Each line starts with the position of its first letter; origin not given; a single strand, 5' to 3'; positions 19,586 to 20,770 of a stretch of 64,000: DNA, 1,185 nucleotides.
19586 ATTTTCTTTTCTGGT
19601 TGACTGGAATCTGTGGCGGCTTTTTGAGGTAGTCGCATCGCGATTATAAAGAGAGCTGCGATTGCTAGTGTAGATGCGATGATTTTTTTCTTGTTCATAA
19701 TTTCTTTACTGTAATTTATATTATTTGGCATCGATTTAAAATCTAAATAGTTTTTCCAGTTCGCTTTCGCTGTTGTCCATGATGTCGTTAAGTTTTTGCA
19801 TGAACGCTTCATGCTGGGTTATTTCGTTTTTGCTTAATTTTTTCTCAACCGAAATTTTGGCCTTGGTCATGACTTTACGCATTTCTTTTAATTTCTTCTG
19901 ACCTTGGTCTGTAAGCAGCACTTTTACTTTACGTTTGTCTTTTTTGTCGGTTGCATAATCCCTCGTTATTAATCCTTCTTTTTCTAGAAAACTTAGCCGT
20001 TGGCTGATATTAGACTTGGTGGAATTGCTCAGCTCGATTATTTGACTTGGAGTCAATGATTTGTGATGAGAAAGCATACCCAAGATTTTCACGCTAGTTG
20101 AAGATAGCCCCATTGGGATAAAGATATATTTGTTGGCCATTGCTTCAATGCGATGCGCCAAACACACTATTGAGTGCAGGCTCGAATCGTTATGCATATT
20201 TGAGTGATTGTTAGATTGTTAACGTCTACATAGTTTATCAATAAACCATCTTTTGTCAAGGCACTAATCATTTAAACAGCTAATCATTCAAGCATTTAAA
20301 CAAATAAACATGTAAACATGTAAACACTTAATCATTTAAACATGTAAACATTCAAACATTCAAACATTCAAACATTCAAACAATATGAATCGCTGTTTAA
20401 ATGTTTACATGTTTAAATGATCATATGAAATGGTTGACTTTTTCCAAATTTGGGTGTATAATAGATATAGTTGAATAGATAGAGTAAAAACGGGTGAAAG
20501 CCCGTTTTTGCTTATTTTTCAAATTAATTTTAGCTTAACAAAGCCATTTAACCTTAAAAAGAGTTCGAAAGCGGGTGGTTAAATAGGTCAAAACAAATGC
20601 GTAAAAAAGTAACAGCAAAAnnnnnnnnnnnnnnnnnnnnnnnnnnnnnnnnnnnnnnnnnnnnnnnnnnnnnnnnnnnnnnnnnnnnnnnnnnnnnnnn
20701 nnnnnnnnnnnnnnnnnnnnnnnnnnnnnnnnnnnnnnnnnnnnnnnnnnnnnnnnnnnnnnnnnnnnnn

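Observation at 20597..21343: Three paralogous membrane-anchored ESxWG (GH73-like) putative muramidases, one with a histone-H1-like Lys-rich tail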

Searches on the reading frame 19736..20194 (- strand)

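Call 15: search_protein_families(library=pfam, proteins=[window:19736-20194:-], max_evalue=0.001)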
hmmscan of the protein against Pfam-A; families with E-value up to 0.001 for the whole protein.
window:19736-20194:- (152 aa): 9 families
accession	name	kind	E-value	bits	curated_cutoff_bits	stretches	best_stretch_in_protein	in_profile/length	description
PF01047.28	MarR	-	2.6e-08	34.1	24.6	1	30-90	1-59/59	MarR family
PF12802.13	MarR_2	-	2.3e-07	31.3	27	1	29-88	2-60/61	MarR family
PF01022.26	HTH_5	-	9.9e-07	29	22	1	32-77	2-46/47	Bacterial regulatory protein, arsR family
PF13601.12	HTH_34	-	1.4e-06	28.8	27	1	36-110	4-77/80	Winged helix DNA-binding domain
PF13412.12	HTH_24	-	4.7e-06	26.5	21.9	1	32-77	3-48/48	Winged helix-turn-helix DNA-binding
PF22381.2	Staph_reg_Sar_Rot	-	6.4e-05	23.4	27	1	28-105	10-85/85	Transcriptional regulator SarA/Rot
PF14947.12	HTH_45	-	0.00024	21.5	25.5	1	37-111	11-75/77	Winged helix-turn-helix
PF13814.12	Replic_Relax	-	0.00026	21.6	25.3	1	38-132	1-101/191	Replication-relaxation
PF09339.16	HTH_IclR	-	0.00078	19.6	22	0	35-79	6-51/52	IclR helix-turn-helix domain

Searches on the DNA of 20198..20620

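Call 75: search_rna_families(source=window, start=20198, end=20620, threshold=evalue, max_evalue=1)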
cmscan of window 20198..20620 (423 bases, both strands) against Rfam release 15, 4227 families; matches with E-value up to 1: 19.
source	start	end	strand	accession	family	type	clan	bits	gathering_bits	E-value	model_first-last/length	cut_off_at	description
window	20357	20420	-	RF03362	mir-9436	Gene; miRNA;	-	32.1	80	6.7e-05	1-66/66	no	mir-9436 microRNA precursor family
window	20338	20414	-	RF03436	mir-759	Gene; miRNA;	-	28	100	0.0044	1-89/89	no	mir-759 microRNA precursor family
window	20334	20418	-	RF04176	mir-3149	Gene; miRNA;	-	27.5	100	0.0038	1-83/83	no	mir-3149 microRNA precursor family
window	20330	20422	-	RF04241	mir-5014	Gene; miRNA;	-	26.9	101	0.0018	1-123/123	no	mir-5014 microRNA precursor family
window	20356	20420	-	RF03498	mir-3145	Gene; miRNA;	-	26.8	98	0.0037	1-84/84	no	mir-3145 microRNA precursor family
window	20334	20418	+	RF04176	mir-3149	Gene; miRNA;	-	26.8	100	0.0057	1-83/83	no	mir-3149 microRNA precursor family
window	20329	20423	-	RF00668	mir-302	Gene; miRNA;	CL00096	26.5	55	0.0051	1-68/68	no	mir-302 microRNA precursor family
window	20329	20424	-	RF04095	MIR9746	Gene; miRNA;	-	25.8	79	0.0074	1-110/110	no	MIR9746 microRNA precursor family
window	20332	20419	+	RF03362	mir-9436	Gene; miRNA;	-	25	80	0.007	1-66/66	no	mir-9436 microRNA precursor family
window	20338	20414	+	RF03436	mir-759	Gene; miRNA;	-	21.5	100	0.22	1-89/89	no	mir-759 microRNA precursor family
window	20429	20517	+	RF02059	STnc50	Gene; sRNA;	-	21.2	55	0.37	1-84/84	no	Salmonella enterica sRNA STnc40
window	20325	20426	-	RF03692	MIR827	Gene; miRNA;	CL00143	20.7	65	0.23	1-125/125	no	MIR827 microRNA precursor family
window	20297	20367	-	RF04217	mir-297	Gene; miRNA;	-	20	90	0.57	1-71/71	no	mir-297 microRNA precursor family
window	20347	20433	-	RF03477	MIR862_2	Gene; miRNA;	-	19.9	71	0.29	1-90/90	no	MIR862_2 microRNA precursor family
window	20475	20528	+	RF02351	psRNA14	Gene; sRNA;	-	19.9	60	0.73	1-84/84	no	Proteobacteria sRNA psRNA14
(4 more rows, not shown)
